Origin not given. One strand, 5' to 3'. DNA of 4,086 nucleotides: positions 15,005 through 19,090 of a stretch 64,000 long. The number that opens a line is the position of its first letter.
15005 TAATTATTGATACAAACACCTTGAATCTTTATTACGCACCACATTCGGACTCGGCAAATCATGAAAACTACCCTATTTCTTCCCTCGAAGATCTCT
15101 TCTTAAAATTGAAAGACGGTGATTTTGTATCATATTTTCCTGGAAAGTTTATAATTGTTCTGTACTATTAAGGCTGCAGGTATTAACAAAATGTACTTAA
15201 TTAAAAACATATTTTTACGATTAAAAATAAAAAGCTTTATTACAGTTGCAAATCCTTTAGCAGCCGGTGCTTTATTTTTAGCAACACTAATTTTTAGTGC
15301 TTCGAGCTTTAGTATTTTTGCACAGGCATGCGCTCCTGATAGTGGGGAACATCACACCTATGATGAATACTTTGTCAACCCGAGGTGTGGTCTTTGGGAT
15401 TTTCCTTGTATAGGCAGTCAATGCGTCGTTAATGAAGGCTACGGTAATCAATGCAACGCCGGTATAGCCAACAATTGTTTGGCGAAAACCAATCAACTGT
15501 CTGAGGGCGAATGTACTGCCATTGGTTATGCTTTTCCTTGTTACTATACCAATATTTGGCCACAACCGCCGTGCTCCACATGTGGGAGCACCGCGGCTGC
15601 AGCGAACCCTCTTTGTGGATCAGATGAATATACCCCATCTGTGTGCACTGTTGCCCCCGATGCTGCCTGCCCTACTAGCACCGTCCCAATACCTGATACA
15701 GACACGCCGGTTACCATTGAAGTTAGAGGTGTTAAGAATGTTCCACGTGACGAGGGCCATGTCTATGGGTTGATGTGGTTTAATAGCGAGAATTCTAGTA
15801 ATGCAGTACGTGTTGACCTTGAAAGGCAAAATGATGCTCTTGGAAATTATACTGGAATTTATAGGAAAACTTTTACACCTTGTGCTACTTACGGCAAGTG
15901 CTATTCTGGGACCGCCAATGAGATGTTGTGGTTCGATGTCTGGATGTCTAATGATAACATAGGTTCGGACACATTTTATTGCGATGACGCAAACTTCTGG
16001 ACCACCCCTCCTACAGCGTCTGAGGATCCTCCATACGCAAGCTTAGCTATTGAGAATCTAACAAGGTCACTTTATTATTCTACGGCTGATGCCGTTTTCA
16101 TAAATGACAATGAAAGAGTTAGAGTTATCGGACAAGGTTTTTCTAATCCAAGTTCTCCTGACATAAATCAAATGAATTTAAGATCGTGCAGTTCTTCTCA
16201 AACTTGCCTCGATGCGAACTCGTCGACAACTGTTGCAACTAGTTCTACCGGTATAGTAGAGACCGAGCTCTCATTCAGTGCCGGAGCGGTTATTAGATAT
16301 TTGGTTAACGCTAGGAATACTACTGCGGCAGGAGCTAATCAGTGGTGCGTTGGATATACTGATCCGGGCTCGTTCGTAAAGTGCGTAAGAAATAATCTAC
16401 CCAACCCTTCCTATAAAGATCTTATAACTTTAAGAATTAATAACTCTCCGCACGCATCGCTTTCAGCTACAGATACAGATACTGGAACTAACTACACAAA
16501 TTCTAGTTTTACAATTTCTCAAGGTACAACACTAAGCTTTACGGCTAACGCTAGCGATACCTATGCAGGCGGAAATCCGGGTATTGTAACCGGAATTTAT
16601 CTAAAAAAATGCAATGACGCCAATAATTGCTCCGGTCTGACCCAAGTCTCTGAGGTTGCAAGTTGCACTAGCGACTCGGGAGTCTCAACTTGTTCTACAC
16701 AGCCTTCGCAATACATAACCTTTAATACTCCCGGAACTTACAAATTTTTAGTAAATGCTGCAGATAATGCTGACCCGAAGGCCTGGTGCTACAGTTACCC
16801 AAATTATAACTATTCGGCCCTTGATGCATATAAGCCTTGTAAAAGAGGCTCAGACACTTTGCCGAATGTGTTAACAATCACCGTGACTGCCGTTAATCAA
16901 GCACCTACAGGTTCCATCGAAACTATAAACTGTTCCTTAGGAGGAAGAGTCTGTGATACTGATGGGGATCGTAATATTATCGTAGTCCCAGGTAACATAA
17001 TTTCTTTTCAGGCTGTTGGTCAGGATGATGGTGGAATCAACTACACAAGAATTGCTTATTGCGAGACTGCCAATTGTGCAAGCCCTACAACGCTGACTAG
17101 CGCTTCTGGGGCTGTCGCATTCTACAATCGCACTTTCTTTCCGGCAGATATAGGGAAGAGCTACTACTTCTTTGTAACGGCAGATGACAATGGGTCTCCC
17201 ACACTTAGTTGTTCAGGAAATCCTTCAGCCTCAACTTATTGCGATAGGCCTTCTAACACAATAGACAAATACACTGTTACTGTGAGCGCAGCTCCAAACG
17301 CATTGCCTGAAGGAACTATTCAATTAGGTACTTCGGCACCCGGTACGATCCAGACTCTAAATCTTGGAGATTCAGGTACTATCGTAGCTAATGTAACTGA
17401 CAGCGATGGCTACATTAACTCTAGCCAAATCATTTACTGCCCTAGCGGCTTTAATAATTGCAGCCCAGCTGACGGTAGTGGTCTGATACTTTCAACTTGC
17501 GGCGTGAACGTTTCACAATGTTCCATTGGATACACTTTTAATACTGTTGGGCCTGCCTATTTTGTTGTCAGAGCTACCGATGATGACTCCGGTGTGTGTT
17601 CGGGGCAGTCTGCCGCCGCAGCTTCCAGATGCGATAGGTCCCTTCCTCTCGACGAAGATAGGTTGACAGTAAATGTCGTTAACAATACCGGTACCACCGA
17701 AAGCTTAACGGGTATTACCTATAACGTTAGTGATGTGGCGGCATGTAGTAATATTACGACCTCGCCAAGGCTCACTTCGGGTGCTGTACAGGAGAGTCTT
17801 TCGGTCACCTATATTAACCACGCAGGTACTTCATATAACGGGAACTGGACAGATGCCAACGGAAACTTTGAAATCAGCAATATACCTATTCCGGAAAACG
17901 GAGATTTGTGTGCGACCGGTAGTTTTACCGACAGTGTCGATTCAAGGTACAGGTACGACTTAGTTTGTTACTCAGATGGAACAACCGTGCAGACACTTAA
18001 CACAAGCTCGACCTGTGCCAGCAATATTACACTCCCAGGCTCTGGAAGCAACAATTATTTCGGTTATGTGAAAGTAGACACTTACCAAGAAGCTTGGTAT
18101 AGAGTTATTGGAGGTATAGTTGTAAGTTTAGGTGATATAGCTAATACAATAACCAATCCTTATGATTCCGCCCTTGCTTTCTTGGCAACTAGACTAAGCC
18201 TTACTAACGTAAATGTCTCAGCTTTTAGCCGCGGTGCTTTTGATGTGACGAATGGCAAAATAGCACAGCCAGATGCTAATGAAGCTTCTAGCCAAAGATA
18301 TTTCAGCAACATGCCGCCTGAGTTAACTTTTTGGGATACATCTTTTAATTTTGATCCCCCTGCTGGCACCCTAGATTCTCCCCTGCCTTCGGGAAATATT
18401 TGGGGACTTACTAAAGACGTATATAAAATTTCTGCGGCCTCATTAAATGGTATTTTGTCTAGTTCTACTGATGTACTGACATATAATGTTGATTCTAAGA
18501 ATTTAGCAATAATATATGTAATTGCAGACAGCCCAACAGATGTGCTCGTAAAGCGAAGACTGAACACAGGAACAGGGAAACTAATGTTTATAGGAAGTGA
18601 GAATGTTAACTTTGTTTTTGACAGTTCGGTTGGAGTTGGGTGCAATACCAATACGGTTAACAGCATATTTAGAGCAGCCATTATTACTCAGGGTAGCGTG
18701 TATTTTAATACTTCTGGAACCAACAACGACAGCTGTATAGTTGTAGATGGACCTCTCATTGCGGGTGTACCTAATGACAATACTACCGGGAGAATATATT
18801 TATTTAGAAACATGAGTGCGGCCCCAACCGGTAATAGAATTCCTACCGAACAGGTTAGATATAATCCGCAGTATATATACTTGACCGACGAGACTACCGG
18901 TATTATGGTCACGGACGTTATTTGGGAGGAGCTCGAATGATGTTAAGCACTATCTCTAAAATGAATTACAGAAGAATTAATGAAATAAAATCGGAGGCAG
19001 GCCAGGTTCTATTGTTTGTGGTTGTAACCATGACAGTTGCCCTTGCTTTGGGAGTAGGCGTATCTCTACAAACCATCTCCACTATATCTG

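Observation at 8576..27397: Complete secretin-less (monoderm-type) type IV pilus locus of about 19 kb with eight prepilin genes and two PilX-like genes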

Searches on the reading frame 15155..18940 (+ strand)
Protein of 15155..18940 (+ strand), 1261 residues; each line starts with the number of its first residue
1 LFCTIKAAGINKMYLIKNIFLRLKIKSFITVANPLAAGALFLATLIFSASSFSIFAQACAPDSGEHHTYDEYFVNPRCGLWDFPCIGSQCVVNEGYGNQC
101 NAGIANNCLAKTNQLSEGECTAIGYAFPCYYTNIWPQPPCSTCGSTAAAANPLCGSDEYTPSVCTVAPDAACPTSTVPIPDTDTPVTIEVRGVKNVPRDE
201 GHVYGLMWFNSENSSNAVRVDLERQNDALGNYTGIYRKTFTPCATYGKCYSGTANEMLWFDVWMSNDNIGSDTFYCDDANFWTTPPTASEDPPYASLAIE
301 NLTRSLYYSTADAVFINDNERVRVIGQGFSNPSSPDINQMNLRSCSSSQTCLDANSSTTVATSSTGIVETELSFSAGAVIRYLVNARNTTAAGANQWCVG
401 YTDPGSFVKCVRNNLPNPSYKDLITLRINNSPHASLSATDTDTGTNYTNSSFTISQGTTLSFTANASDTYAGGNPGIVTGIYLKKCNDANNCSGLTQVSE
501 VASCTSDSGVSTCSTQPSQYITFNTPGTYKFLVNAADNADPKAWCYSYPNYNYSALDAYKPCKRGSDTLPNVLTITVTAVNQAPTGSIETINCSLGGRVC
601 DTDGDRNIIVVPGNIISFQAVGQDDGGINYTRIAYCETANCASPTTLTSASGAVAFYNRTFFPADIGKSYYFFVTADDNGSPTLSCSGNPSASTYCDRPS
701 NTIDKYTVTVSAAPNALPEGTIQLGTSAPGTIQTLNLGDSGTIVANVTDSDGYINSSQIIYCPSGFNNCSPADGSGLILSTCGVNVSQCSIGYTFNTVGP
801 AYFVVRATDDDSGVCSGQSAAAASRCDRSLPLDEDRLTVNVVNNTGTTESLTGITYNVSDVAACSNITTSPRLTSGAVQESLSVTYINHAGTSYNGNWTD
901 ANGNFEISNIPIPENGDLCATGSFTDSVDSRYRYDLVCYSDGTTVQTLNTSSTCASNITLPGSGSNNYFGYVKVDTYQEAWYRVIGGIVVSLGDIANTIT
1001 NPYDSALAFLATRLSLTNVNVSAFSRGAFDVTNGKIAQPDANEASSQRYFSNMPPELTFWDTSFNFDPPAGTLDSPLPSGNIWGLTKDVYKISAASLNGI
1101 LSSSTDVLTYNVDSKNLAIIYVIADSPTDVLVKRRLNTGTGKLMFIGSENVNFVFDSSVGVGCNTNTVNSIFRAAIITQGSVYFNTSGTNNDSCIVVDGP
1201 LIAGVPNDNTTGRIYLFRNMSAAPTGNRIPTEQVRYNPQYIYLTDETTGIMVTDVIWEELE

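Call 4: search_protein_families(library=pfam, proteins=[window:15155-18940:+], max_evalue=0.01)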
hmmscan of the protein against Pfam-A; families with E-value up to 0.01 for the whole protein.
window:15155-18940:+ (1261 aa): 0 families

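Call 6: search_protein_families(library=ncbifam, proteins=[window:15155-18940:+], max_evalue=0.01)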
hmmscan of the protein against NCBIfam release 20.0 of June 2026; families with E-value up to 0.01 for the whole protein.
window:15155-18940:+ (1261 aa): 0 families

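Call 17: find_homologous_proteins(query=window:15191-18940:+, max_evalue=0.001)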
Query window:15191-18940:+: 8000 candidates shared short words with the query, none scored E <= 0.001.

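Call 19: list_cluster_members(proteins=[window:15191-18940:+, window:18940-19884:+, window:23998-24873:+, window:14605-15171:+, window:8576-10345:+])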
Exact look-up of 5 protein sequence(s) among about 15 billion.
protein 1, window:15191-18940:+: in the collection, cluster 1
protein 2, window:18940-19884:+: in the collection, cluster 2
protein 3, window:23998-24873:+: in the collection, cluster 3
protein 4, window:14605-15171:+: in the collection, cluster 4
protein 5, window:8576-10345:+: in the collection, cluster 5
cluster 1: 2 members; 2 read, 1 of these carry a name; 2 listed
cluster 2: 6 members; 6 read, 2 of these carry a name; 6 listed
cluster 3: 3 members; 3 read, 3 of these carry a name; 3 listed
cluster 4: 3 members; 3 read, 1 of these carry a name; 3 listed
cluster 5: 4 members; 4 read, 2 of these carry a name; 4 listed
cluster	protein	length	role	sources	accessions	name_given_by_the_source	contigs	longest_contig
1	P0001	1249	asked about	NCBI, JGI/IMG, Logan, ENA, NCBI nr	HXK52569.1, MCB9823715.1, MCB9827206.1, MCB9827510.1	hypothetical protein H6802_02055 [Candidatus Nomurabacteria bacterium] | hypothetical protein [Candidatus Nomurabacteria bacterium]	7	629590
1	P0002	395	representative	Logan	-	-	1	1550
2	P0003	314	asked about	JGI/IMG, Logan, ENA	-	-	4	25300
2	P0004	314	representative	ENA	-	-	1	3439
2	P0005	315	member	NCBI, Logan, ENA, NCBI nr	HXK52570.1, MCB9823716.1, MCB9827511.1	hypothetical protein H6802_02060 [Candidatus Nomurabacteria bacterium] | hypothetical protein [Candidatus Nomurabacteria bacterium]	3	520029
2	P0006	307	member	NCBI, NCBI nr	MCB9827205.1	hypothetical protein H6804_02930 [Candidatus Nomurabacteria bacterium] | hypothetical protein [Candidatus Nomurabacteria bacterium]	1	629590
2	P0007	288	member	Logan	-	-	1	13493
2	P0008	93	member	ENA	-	-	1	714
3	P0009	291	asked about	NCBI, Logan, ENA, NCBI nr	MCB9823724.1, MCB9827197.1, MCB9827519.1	hypothetical protein H6802_02100 [Candidatus Nomurabacteria bacterium] | hypothetical protein [Candidatus Nomurabacteria bacterium]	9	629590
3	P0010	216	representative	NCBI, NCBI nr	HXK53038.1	MAG TPA: hypothetical protein PLF29_03555, partial [bacterium] | hypothetical protein [bacterium]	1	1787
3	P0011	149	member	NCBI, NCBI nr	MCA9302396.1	hypothetical protein KDA10_03510, partial [candidate division WWE3 bacterium] | hypothetical protein [candidate division WWE3 bacterium]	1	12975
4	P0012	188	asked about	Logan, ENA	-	-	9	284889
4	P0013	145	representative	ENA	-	-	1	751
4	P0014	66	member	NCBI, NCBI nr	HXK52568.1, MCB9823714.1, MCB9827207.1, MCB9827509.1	hypothetical protein H6802_02050 [Candidatus Nomurabacteria bacterium] | hypothetical protein [Candidatus Nomurabacteria bacterium]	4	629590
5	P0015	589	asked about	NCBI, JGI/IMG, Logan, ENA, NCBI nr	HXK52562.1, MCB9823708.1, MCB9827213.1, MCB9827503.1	type II/IV secretion system protein [Candidatus Nomurabacteria bacterium]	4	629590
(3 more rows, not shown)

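Call 28: search_protein_representatives(protein=window:15338-18937:+)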
Query: 1200 residues. Proteins with E-value up to 0.001 (for the whole library): 7; up to 1e-10: 2; up to 1e-30: 1. The best 7 are listed.
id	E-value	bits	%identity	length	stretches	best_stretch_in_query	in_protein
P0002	1.6e-225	768.0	99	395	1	1-332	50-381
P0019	4.6e-11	57.7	36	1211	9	479-532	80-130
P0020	4.3e-07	44.5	28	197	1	999-1196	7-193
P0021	4.5e-06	41.2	27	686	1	845-1197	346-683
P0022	5.1e-05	37.7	31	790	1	947-1180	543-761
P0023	6.9e-04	33.9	25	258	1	980-1187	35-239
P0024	9.5e-04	33.5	40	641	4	475-538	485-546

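Call 39: search_protein_families(library=pfam, proteins=[P0021], max_evalue=1)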
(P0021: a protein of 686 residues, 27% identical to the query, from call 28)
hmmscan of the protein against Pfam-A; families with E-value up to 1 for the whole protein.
P0021 (686 aa): 1 family
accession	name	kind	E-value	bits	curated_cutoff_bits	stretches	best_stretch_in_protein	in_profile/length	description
PF22633.2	F5_F8_type_C_2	-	0.084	13.9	27.8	0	205-251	31-71/91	NedA-like, galactose-binding domain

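Call 50: find_encoding_contigs(protein=P0021, flank=10000, max_places=2)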
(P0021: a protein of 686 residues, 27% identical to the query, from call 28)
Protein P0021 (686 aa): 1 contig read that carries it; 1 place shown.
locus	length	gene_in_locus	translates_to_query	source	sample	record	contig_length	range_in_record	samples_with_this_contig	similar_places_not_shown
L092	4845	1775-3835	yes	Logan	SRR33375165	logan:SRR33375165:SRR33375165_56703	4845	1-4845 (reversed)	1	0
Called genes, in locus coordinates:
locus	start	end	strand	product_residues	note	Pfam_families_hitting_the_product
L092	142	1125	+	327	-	-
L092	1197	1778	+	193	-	-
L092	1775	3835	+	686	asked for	-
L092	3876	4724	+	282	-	-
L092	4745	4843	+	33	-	?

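Call 79: find_encoding_contigs(protein=P0022, flank=10000, max_places=2)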
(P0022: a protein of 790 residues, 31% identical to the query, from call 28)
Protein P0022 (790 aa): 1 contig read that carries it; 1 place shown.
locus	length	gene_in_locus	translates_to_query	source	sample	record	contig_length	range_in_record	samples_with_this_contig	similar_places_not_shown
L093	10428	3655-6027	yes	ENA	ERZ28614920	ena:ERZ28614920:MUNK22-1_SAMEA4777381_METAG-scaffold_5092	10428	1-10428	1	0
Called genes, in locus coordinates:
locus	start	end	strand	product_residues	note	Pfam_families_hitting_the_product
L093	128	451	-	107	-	-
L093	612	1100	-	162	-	PF20329:DUF6624 (weak)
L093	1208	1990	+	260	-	-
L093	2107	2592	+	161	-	-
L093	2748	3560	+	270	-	-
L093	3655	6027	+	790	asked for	-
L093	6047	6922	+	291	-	-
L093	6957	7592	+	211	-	PF07963:N_methyl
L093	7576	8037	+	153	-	PF07963:N_methyl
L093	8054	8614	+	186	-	PF07963:N_methyl (weak)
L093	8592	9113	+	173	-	-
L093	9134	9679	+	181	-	PF07963:N_methyl (weak)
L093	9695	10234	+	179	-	-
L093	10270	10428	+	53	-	?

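Call 80: find_encoding_contigs(protein=P0023, flank=10000, max_places=2)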
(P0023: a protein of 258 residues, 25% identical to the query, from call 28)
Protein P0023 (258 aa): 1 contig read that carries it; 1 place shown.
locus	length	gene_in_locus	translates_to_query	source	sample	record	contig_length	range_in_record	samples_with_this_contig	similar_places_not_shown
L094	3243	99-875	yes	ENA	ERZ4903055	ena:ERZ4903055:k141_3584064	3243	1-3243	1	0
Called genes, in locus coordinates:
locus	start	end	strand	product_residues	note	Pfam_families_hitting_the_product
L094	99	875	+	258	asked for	-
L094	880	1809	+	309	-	-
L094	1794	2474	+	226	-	PF07963:N_methyl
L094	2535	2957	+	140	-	PF07963:N_methyl (weak)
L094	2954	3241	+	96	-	?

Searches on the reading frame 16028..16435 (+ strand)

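Call 39: search_protein_families(library=pfam, proteins=[window:16028-16435:+], max_evalue=1)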
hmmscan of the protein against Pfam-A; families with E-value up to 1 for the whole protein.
window:16028-16435:+ (136 aa): 1 family
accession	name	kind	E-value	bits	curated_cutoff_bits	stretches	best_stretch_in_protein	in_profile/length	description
PF14604.12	SH3_9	-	0.16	12.3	30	1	78-109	10-34/49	Variant SH3 domain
